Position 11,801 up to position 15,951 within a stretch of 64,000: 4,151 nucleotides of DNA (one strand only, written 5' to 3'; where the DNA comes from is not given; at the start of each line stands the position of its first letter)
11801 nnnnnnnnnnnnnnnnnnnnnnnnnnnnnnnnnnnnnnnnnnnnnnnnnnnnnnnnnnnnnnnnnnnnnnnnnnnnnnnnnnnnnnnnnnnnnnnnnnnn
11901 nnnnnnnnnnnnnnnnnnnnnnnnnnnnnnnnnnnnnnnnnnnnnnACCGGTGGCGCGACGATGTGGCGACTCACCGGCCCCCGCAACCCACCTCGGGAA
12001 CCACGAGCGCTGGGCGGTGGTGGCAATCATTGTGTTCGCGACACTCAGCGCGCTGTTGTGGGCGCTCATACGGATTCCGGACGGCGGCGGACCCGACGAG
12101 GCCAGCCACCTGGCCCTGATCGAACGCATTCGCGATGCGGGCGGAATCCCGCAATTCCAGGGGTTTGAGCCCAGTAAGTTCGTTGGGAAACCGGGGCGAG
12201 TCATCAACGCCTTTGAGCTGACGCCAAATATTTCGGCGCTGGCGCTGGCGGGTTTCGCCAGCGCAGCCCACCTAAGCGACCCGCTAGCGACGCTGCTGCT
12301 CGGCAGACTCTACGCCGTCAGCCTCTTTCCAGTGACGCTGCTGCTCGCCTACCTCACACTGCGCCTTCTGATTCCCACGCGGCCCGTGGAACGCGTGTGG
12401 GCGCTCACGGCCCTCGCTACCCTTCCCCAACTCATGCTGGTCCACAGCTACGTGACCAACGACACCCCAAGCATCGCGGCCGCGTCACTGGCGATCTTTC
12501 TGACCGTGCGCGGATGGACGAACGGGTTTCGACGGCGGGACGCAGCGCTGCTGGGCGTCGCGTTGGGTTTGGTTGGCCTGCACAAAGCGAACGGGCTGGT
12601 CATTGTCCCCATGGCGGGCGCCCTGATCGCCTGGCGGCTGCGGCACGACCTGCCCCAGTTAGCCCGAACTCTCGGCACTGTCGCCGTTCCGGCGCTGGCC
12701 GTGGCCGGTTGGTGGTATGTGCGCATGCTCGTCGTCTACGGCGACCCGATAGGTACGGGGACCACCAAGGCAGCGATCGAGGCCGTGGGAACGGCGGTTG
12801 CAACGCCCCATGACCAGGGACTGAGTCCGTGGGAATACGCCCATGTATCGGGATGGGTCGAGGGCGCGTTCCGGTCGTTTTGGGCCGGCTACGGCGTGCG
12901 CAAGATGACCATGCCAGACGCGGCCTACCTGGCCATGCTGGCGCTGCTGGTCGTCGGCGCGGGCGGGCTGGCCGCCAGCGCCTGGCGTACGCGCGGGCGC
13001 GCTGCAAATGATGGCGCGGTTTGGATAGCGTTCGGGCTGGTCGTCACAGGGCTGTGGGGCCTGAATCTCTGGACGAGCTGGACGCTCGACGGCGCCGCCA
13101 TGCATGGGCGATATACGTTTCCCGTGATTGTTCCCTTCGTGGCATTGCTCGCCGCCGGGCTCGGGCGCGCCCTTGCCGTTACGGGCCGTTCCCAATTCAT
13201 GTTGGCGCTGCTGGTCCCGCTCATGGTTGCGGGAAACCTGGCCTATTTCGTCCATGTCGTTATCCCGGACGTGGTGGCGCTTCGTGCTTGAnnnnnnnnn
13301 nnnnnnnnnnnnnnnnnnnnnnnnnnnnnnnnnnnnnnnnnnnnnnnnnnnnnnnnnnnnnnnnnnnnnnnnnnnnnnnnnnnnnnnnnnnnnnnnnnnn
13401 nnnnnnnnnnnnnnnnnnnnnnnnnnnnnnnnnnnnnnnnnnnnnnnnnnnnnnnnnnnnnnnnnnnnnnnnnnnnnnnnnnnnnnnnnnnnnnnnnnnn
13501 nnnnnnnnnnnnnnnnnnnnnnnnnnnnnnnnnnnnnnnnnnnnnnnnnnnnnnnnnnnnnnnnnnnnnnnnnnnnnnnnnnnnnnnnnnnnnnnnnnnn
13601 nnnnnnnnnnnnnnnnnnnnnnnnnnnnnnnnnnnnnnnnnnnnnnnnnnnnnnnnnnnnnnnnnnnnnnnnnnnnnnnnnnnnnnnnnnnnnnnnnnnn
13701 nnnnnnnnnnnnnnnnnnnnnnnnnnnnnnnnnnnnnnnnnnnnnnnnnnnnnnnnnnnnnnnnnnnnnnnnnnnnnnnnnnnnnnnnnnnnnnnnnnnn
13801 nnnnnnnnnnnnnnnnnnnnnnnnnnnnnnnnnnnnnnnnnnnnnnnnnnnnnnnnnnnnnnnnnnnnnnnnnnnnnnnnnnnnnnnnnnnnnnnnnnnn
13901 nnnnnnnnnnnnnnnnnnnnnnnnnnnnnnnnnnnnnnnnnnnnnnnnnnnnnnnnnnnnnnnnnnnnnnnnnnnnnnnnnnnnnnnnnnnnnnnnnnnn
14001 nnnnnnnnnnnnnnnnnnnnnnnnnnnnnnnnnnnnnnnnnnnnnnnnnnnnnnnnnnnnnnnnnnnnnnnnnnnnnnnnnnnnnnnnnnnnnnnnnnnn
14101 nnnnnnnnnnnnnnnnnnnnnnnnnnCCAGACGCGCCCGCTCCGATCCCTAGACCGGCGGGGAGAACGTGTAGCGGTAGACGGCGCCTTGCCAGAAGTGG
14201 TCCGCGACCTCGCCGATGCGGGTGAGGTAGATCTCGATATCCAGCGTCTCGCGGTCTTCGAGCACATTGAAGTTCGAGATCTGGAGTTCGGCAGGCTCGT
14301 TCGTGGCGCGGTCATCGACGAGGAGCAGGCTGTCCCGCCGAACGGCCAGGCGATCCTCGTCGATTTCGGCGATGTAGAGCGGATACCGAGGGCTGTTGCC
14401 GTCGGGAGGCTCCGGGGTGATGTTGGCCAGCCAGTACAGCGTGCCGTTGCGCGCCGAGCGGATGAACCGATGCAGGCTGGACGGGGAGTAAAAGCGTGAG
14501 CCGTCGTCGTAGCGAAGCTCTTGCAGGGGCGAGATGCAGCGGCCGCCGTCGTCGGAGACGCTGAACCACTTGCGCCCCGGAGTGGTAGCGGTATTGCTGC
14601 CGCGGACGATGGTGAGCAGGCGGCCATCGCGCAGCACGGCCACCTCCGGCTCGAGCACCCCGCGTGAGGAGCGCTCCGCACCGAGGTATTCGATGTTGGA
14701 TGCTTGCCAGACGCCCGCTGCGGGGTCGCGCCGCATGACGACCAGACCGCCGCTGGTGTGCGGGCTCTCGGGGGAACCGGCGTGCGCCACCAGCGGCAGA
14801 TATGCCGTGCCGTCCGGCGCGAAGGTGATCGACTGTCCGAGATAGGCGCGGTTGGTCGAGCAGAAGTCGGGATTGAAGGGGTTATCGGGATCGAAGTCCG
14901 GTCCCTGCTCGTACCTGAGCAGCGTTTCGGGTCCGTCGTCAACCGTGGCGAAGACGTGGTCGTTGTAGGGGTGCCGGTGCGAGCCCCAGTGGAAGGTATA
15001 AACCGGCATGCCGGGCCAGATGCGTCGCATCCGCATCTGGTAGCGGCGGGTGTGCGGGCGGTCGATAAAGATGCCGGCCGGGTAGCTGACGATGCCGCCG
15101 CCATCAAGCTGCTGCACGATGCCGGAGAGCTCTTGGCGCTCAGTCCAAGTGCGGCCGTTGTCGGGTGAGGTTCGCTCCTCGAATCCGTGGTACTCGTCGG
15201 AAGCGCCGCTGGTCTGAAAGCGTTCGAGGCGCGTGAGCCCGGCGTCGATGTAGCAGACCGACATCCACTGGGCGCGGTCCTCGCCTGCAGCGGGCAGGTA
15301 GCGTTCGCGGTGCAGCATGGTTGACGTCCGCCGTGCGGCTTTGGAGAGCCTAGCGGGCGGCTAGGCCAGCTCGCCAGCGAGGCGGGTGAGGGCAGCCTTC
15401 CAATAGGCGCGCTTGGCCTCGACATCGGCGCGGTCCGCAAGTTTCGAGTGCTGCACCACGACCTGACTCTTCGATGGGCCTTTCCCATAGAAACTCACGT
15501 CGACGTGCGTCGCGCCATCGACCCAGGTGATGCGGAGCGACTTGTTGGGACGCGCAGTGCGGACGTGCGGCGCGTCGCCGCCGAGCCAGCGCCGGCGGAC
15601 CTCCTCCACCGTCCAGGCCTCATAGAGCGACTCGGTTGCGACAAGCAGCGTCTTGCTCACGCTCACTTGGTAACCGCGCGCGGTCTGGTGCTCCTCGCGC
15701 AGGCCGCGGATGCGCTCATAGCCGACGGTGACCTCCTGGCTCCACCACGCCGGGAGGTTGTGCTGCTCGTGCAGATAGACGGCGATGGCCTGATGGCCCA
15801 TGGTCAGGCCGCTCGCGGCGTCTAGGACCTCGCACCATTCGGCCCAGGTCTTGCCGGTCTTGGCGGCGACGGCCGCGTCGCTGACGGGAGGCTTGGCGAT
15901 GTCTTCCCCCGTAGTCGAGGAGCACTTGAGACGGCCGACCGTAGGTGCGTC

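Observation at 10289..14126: Four-gene coupled operon: small two-helix membrane protein, MTase-domain protein with novel N-terminal domain, DE-motif GT-C, and domain protein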

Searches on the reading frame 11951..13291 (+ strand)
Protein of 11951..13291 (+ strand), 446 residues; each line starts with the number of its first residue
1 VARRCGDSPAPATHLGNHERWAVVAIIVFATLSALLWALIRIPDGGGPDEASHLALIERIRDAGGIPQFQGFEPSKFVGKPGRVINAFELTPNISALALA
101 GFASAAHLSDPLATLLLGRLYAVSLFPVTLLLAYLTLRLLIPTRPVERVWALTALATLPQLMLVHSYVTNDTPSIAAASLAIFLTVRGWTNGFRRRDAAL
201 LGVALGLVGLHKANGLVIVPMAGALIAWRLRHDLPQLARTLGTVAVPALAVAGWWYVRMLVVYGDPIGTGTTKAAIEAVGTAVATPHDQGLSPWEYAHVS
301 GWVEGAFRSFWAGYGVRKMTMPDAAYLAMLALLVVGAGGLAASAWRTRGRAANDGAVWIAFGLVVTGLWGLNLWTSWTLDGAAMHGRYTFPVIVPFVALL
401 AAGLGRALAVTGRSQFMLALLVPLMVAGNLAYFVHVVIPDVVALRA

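Call 3: search_protein_families(library=pfam, proteins=[window:11951-13291:+], max_evalue=0.1)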
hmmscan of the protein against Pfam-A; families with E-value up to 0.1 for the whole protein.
window:11951-13291:+ (446 aa): 2 families
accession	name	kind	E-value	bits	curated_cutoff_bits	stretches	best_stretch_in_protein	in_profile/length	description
PF02366.24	PMT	-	4.7e-05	23.5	22.7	1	119-263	86-226/245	Dolichyl-phosphate-mannose-protein mannosyltransferase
PF03983.18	SHD1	-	0.035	14.4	23.7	1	195-219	21-46/67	SLA1 homology domain 1, SHD1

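Call 4: search_protein_families(library=ncbifam, proteins=[window:11951-13291:+], max_evalue=0.1)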
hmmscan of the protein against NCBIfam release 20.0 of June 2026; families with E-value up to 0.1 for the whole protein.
window:11951-13291:+ (446 aa): 0 families

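Call 28: find_homologous_proteins(query=window:11951-13291:+)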
Query window:11951-13291:+ (446 aa): 51 proteins with E <= 0.001 among 8000 candidates.
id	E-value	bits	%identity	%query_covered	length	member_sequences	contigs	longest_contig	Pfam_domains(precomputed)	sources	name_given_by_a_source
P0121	1.9e-264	896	94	98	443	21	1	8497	PF02366.25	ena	-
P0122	9.0e-226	768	81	98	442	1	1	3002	PF02366.25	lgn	-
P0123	1.2e-222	758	80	98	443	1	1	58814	-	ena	-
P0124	6.5e-222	756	83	95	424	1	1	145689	-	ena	-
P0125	5.6e-210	716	76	97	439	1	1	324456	-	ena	-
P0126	1.3e-204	699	74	99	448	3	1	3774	-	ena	-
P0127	2.4e-203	694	74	97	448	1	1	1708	PF02366.25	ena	-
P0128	1.6e-201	688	74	97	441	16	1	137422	-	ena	-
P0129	8.2e-200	683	73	97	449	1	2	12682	PF02366.25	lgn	-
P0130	2.7e-198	678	72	97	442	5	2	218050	-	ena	-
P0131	5.9e-198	677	73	97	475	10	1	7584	-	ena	-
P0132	1.1e-197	676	79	88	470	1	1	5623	PF09913.16,PF13231.13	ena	-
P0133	4.2e-196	670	72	97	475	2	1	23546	-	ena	-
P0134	1.5e-192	659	73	95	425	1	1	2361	PF02366.25,PF13231.13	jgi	-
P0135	2.1e-192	658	69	97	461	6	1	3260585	-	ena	-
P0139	7.9e-182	623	67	98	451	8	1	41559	PF13231.13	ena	-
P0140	2.8e-171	589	72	86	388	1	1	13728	PF02366.25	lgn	-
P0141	9.5e-151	521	65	85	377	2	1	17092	PF02366.25,PF13231.13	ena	-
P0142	4.8e-149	515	71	75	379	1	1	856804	PF02366.25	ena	-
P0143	1.4e-136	474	66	75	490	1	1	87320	PF02366.25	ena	-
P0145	5.7e-125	436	86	49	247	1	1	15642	PF09913.16,PF13231.13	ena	-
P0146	1.8e-118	415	80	53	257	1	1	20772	PF09913.16,PF13231.13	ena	-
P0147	1.4e-105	372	44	98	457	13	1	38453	PF13231.13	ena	-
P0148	2.9e-102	361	46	95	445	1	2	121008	PF02366.25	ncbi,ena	-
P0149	2.0e-101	358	44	96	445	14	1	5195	PF02366.25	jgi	-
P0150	3.1e-101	358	45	96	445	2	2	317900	PF02366.25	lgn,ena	-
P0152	1.8e-99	352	44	99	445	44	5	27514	PF02366.25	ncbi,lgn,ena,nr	ncbi:MAG: glycosyltransferase family 39 protein [Chloroflexota bacterium]|nr:glycosyltransferase fam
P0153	2.2e-99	352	43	99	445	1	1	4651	PF02366.25,PF13231.13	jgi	-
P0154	2.3e-99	352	45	95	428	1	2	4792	PF02366.25,PF13231.13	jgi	-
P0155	2.7e-98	348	44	98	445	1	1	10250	PF13231.13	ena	-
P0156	1.0e-95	340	43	96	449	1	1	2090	PF13231.13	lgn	-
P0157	9.1e-95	336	44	95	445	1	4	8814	PF02366.25,PF13231.13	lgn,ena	-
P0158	1.9e-94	335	41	94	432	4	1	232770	PF02366.25,PF13231.13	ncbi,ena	-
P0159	1.3e-93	333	43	96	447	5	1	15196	PF02366.25,PF13231.13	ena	-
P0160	5.2e-79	285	45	74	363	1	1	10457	PF02366.25,PF13231.13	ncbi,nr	ncbi:MAG: glycosyltransferase family 39 protein, partial [Actinobacteria bacterium]|nr:glycosyltrans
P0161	1.1e-77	280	36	98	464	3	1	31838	PF02366.25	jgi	-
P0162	2.1e-77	279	35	99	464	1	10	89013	PF02366.25,PF13231.13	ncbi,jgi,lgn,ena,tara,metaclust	tara:strand:- start:233 stop:1627 length:1395 start_codon:yes stop_codon:yes gene_type:complete|meta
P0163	6.6e-16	77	33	49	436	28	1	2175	PF02366.25,PF13231.13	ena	-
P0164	2.6e-12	65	27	77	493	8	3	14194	PF02366.25,PF09913.16,PF13231.13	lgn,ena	-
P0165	1.0e-6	46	27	90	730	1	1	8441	PF02366.25,PF13231.13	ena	-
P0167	2.9e-5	41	27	62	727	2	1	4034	PF02366.25,PF09913.16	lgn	-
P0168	1.0e-4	40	30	49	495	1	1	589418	PF13231.13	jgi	jgi:4-amino-4-deoxy-L-arabinose transferase-like glycosyltransferase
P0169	2.2e-4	39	31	62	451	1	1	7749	PF09913.16,PF13231.13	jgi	jgi:hypothetical protein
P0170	3.0e-4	38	32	43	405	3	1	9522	PF13231.13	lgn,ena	-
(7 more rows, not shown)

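Call 71: find_encoding_contigs(protein=P0150, flank=7000, max_places=2)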
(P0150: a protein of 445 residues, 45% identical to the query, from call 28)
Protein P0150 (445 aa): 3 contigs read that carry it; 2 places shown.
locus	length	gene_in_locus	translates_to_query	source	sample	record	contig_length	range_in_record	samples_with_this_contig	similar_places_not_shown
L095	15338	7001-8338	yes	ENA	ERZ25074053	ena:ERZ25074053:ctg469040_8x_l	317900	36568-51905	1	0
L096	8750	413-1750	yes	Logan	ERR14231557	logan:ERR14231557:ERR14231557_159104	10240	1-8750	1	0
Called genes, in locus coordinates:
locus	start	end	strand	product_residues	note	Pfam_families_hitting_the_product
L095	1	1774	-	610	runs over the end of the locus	PF02543:Carbam_trans_N, PF16861:Carbam_trans_C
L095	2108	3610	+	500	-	-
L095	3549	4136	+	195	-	-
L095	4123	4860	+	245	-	-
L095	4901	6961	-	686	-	PF00009:GTP_EFTU, PF01926:MMR_HSR1 (faint), PF03144:GTP_EFTU_D2, PF25461:Beta-barrel_SelB, PF09106:WHD_2nd_SelB, PF09107:WHD_3rd_SelB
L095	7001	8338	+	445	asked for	PF02366:PMT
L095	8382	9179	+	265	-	-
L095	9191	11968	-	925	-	-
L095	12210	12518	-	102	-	-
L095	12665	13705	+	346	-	PF01408:GFO_IDH_MocA, PF02629:CoA_binding (faint), PF22725:GFO_IDH_MocA_C3 (weak)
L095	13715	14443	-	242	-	-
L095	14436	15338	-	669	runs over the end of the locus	-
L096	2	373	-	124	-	?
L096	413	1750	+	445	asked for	PF02366:PMT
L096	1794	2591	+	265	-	-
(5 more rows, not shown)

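Call 72: find_encoding_contigs(protein=P0158, flank=7000, max_places=2)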
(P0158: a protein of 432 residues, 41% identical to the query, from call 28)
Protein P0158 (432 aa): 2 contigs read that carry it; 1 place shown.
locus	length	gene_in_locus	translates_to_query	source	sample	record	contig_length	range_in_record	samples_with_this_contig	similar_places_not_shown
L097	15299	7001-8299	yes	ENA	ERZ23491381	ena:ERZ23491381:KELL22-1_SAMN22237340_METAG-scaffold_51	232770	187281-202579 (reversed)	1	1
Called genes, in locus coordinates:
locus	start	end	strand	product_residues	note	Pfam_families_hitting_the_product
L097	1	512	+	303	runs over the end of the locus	PF12697:Abhydrolase_6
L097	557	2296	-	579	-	PF00860:Xan_ur_permease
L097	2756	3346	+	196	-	PF01965:DJ-1_PfpI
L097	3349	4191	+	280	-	PF01261:AP_endonuc_2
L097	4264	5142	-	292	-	PF05721:PhyH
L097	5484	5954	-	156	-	PF08534:Redoxin, PF00578:AhpC-TSA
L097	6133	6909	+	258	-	PF00106:adh_short, PF08659:KR, PF13561:adh_short_C2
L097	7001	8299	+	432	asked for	PF02366:PMT, PF13231:PMT_2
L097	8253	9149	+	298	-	-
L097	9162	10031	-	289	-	PF00535:Glycos_transf_2, PF13641:Glyco_tranf_2_3 (weak)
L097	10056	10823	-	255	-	PF05401:NodS (weak), PF13489:Methyltransf_23, PF13847:Methyltransf_31, PF08241:Methyltransf_11, PF08242:Methyltransf_12, PF13649:Methyltransf_25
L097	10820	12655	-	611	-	PF13522:GATase_6, PF13537:GATase_7, PF00733:Asn_synthase, PF02540:NAD_synthase (faint), PF06508:QueC (weak)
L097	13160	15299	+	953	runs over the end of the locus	-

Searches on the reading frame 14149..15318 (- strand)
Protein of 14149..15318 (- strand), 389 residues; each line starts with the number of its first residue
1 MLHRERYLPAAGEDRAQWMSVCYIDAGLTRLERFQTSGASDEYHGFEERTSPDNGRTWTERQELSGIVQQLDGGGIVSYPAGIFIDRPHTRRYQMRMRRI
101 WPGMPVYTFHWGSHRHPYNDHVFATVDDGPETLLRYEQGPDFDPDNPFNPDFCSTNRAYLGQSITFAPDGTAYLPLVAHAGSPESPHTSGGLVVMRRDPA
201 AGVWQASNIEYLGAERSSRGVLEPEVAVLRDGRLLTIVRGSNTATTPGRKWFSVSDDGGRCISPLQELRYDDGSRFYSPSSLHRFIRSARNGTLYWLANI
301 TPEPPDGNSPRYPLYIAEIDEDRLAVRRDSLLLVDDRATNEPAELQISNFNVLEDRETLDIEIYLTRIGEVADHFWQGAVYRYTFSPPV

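Call 3: search_protein_families(library=pfam, proteins=[window:14149-15318:-], max_evalue=0.1)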
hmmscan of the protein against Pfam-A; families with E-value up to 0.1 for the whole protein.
window:14149-15318:- (389 aa): 2 families
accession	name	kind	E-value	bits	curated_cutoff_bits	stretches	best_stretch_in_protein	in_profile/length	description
PF13088.12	BNR_2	-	2.1e-05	24.4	31.4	1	166-317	118-239/277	BNR repeat-like domain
PF02012.26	BNR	-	0.07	13.6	27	0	51-59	3-11/12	BNR/Asp-box repeat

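Call 4: search_protein_families(library=ncbifam, proteins=[window:14149-15318:-], max_evalue=0.1)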
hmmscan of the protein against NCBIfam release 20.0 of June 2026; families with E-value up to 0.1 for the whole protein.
window:14149-15318:- (389 aa): 0 families

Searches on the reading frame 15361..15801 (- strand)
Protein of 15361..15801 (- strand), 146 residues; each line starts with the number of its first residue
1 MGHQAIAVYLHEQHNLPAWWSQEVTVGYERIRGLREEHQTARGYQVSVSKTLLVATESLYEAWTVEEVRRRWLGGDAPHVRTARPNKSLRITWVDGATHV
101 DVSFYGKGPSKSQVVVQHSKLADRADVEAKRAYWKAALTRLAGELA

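Call 20: search_protein_families(library=pfam, proteins=[window:15361-15801:-], max_evalue=0.01)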
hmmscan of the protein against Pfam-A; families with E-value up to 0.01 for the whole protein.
window:15361-15801:- (146 aa): 1 family
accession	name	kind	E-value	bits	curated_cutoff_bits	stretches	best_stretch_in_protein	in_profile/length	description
PF08327.17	AHSA1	-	5.9e-06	27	22.1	1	80-145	53-124/125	Activator of Hsp90 ATPase homolog 1-like protein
